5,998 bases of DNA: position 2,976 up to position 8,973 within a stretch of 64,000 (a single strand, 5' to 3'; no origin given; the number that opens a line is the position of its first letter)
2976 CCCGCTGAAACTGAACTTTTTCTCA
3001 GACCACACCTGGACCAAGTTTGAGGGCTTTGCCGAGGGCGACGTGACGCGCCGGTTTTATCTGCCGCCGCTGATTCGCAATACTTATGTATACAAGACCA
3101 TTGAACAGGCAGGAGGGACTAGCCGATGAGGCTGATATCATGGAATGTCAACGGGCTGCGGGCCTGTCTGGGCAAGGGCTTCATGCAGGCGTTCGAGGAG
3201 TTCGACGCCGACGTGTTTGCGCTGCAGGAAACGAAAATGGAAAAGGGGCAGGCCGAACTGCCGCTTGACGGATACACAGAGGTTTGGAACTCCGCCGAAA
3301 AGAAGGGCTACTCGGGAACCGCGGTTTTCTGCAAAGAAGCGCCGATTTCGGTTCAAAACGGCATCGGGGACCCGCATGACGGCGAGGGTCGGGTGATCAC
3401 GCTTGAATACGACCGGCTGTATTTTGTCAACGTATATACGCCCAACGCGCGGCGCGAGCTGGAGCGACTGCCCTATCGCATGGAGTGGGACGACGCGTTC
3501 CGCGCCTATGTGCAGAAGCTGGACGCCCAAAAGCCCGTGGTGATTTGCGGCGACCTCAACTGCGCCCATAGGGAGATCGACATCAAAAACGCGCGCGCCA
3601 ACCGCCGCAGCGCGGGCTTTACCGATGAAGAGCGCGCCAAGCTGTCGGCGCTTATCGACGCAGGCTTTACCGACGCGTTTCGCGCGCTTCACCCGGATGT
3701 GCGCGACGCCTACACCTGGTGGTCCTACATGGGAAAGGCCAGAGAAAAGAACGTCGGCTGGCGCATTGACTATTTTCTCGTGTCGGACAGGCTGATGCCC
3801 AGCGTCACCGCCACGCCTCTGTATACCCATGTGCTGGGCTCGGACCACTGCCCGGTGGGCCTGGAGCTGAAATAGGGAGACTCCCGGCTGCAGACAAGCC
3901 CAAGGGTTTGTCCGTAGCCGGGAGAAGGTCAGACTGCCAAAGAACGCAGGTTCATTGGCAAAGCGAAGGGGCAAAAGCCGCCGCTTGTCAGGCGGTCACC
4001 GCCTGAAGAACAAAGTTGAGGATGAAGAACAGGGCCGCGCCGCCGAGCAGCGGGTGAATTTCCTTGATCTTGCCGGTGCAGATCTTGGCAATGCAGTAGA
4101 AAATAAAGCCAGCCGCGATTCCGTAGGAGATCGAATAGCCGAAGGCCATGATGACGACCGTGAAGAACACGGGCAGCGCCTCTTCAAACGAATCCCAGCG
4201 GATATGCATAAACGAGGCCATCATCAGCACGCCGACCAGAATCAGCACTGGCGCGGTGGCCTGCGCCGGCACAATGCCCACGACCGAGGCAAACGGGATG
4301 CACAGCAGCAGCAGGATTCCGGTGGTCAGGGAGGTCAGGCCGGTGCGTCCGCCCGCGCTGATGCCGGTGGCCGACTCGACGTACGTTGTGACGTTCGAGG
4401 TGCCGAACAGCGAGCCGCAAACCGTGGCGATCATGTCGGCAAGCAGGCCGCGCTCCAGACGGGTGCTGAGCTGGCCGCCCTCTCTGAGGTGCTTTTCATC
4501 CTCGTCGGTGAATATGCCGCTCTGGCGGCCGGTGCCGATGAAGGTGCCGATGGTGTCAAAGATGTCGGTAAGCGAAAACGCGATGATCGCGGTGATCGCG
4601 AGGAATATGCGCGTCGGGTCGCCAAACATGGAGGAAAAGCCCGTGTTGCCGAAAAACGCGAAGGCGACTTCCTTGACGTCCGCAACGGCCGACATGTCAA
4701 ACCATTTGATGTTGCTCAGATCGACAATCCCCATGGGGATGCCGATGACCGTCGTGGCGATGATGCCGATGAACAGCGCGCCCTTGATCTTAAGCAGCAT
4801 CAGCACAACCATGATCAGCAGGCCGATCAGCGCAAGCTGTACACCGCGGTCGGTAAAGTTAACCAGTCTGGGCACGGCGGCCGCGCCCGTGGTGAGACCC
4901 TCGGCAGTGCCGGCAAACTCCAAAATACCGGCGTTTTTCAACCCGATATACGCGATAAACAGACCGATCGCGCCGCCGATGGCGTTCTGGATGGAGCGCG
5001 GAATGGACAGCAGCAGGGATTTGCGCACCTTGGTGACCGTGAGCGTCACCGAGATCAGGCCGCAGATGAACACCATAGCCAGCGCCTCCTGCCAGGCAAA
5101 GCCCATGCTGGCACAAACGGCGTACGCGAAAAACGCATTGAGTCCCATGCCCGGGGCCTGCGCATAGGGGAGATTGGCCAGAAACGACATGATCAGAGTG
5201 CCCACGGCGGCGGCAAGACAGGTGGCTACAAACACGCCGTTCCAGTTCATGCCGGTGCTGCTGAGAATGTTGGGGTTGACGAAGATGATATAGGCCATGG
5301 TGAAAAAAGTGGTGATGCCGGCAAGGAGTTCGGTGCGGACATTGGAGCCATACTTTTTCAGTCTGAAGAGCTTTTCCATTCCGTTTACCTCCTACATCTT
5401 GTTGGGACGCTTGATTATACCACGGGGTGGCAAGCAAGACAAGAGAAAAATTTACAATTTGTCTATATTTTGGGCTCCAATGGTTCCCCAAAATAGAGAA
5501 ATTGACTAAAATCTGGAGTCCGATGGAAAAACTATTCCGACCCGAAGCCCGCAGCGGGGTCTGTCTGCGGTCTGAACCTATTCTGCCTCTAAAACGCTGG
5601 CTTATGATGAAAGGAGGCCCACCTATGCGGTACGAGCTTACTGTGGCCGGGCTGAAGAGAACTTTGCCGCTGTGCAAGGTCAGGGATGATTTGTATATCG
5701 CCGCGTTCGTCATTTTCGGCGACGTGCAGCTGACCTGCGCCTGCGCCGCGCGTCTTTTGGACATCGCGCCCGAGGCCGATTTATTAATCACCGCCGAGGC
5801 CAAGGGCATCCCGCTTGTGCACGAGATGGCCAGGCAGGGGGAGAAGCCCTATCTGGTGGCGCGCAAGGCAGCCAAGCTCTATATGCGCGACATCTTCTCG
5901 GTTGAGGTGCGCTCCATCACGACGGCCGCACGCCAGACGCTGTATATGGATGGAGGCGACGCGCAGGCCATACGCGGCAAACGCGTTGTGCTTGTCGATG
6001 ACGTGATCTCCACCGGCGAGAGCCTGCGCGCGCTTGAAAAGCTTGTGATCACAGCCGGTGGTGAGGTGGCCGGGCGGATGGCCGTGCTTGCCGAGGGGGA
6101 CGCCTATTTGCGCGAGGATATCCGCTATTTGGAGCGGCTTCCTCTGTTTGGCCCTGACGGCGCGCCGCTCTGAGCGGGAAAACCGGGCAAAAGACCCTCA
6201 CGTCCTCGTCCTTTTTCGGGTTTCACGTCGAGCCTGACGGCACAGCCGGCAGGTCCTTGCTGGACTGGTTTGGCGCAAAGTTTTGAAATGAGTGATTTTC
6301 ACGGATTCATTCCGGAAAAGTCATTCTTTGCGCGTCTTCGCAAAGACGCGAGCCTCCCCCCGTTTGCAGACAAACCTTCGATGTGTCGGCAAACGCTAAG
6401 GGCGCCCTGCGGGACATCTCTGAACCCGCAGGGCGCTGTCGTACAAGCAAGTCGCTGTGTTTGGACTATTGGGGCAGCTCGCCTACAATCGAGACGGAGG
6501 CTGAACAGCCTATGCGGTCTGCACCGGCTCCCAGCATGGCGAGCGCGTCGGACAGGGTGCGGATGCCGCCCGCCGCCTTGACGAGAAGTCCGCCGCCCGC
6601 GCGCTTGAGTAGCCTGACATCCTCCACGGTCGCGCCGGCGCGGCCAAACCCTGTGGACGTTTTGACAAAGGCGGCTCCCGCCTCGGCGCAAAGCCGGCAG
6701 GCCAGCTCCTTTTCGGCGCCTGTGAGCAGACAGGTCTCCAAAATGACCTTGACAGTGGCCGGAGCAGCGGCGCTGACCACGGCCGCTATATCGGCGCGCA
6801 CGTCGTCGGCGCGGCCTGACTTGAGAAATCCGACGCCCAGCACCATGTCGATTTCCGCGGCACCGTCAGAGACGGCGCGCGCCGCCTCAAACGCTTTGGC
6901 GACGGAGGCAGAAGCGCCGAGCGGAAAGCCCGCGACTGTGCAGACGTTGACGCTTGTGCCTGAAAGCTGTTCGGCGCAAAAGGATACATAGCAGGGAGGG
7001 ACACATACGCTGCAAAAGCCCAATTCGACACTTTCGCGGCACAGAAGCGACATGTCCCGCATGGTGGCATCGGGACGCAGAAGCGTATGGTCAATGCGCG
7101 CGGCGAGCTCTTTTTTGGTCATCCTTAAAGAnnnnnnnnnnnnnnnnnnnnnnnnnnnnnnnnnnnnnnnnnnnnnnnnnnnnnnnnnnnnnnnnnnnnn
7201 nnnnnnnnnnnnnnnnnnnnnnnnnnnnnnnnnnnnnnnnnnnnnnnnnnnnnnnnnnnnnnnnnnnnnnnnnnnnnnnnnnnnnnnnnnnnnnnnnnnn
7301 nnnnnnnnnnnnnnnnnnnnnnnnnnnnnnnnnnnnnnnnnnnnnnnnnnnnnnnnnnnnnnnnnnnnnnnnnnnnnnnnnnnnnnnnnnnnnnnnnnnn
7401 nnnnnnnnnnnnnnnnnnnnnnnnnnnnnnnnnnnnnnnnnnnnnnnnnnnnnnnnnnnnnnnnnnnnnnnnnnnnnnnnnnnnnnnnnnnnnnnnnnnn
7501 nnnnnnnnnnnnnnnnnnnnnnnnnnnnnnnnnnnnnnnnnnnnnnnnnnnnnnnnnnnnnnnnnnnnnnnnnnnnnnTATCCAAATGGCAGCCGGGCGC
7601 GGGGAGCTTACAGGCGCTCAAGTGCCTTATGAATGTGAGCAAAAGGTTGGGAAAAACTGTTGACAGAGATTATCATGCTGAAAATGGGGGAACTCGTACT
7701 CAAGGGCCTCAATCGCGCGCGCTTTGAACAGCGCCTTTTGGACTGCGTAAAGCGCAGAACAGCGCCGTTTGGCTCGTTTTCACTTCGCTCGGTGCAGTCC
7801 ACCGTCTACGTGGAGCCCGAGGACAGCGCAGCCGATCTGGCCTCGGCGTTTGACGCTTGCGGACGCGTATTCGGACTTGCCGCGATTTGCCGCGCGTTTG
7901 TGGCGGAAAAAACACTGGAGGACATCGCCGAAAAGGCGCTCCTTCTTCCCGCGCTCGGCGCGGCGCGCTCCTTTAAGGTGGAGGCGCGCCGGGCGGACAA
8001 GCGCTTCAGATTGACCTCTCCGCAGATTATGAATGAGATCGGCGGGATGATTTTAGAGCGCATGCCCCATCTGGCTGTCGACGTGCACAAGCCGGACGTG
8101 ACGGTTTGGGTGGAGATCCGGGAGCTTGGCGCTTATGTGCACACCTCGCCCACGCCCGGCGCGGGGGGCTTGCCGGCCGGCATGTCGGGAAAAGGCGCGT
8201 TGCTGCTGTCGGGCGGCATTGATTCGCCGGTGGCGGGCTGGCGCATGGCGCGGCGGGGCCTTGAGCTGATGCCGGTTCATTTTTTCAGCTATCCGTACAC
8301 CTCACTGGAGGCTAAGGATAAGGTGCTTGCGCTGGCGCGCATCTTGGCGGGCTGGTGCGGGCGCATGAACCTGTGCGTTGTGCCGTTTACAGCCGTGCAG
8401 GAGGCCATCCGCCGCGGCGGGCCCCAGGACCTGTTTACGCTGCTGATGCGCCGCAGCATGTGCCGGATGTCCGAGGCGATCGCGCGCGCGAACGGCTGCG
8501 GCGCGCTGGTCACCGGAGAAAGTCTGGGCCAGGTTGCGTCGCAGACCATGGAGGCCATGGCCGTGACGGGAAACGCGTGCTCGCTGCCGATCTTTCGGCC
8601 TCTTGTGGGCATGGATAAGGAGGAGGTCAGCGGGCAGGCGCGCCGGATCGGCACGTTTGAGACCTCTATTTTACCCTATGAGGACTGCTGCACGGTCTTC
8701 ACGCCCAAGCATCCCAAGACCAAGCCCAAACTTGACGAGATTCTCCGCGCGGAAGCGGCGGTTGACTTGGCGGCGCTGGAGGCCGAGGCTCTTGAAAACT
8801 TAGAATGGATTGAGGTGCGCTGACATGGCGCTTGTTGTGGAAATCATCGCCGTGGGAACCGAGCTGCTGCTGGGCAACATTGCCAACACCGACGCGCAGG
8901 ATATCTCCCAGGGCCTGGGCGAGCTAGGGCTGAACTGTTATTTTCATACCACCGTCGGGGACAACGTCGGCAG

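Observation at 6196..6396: Modular, hairpin-rich intergenic repeat family of about 190 nt, with at least nine full or partial copies in 64 kb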

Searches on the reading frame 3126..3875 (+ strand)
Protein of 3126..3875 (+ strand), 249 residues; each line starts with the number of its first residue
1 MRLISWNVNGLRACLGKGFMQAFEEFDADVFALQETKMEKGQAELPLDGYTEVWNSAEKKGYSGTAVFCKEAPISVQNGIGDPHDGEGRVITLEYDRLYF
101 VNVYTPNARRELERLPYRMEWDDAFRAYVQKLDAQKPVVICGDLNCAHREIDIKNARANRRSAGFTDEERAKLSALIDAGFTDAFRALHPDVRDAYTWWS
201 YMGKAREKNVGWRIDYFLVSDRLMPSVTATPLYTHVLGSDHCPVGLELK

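Call 15: search_protein_families(library=pfam, proteins=[window:3126-3875:+])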
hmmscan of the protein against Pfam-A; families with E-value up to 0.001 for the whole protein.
window:3126-3875:+ (249 aa): 2 families
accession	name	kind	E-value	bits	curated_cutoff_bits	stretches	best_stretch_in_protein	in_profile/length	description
PF03372.29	Exo_endo_phos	-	7.7e-32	111.2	24.5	1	4-241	1-225/225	Endonuclease/Exonuclease/phosphatase family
PF14529.12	Exo_endo_phos_2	-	1.2e-05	25.5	27.4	1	98-244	1-116/117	Endonuclease-reverse transcriptase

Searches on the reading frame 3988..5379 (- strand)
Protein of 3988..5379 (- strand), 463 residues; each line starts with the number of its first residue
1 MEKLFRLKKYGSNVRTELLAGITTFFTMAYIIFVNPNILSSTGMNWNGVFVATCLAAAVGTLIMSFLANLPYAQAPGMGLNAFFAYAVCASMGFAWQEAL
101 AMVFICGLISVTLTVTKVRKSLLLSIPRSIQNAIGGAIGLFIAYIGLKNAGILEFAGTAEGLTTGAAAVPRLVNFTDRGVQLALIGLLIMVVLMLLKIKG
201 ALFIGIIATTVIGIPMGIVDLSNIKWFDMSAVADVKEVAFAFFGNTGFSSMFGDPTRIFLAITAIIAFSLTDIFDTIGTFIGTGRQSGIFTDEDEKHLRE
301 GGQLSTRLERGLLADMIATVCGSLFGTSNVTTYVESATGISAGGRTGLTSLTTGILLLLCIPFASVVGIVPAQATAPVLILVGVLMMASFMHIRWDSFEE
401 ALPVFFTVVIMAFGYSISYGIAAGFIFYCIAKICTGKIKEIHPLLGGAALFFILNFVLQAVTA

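Call 15: search_protein_families(library=pfam, proteins=[window:3988-5379:-])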
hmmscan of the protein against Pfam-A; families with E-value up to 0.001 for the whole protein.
window:3988-5379:- (463 aa): 1 family
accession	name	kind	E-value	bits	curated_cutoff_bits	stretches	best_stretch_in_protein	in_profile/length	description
PF00860.26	Xan_ur_permease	-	2.8e-41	142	27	1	17-421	3-387/389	Permease family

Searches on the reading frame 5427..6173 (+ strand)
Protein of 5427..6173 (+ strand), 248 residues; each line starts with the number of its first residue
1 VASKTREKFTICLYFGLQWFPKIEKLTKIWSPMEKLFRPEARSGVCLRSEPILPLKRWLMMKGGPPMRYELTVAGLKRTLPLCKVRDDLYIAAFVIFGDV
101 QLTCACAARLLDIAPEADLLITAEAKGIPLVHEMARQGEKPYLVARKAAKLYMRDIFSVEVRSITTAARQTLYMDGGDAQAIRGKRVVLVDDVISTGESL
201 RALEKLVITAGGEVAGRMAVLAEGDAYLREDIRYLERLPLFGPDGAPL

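Call 15: search_protein_families(library=pfam, proteins=[window:5427-6173:+])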
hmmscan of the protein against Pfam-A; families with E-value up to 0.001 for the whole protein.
window:5427-6173:+ (248 aa): 1 family
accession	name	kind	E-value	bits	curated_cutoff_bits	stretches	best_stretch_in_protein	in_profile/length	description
PF00156.33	Pribosyltran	-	1.8e-09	37.5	26.3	1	116-231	29-134/158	Phosphoribosyl transferase domain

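Call 24: find_encoding_contigs(protein=window:5427-6173:+, flank=6000, max_places=8)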
Protein window:5427-6173:+ (248 aa): no gene with exactly this product is on record in the collection.

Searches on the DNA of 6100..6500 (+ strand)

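Call 41: search_rna_families(source=window, start=6100, end=6500, threshold=evalue, max_evalue=10)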
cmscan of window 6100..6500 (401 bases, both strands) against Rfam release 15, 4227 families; matches with E-value up to 10: 4.
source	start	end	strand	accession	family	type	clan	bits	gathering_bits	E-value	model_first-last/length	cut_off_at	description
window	6403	6435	-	RF00718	mir-431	Gene; miRNA;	-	18.1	70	1.9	1-86/86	no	mir-431 microRNA precursor family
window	6403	6435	+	RF00718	mir-431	Gene; miRNA;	-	17.2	70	3.1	1-86/86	no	mir-431 microRNA precursor family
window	6324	6346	-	RF01100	PK-BYV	Cis-reg;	-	15.8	50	0.9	2-24/40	no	3'-terminal pseudoknot in BYV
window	6402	6439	+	RF00927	mir-582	Gene; miRNA;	-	14.9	84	5.2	1-83/83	no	mir-582 microRNA precursor family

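Call 77: search_dna_similar(query=window:6181-6408:+, collection=phages, mode=distant, max_evalue=0.01, max_rows=10)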
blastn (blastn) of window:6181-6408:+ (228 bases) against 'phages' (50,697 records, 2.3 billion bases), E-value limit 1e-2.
No match.

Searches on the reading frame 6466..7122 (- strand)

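Call 15: search_protein_families(library=pfam, proteins=[window:6466-7122:-])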
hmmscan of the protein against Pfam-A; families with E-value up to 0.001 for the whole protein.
window:6466-7122:- (218 aa): 1 family
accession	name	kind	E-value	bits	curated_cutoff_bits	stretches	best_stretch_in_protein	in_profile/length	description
PF01791.15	DeoC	-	1.5e-12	48.1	23.8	1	10-201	6-217/229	DeoC/LacD family aldolase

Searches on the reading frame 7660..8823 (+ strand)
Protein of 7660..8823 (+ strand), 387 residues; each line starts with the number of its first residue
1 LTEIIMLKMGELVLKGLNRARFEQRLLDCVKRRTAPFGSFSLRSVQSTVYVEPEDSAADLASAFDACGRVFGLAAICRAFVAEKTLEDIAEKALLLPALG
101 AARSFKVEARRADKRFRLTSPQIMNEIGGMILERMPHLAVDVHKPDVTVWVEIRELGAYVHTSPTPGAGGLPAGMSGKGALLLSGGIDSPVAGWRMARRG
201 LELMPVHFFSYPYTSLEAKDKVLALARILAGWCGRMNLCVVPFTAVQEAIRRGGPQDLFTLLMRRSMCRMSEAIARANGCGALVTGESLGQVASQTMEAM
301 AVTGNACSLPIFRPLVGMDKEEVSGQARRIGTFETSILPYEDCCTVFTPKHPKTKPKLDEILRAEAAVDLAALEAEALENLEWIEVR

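Call 16: search_protein_families(library=pfam, proteins=[window:7660-8823:+])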
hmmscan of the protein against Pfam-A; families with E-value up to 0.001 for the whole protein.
window:7660-8823:+ (387 aa): 3 families
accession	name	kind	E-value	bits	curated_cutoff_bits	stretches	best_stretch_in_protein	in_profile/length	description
PF02568.20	ThiI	-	9.5e-63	211.8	20.5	1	174-369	1-196/197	Thiamine biosynthesis protein (ThiI)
PF22025.1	ThiI_fer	-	1.7e-15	57.6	25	1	4-77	1-72/72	ThiI ferredoxin-like domain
PF02926.22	THUMP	-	4.4e-15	56.3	20.6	1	84-160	2-81/84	THUMP domain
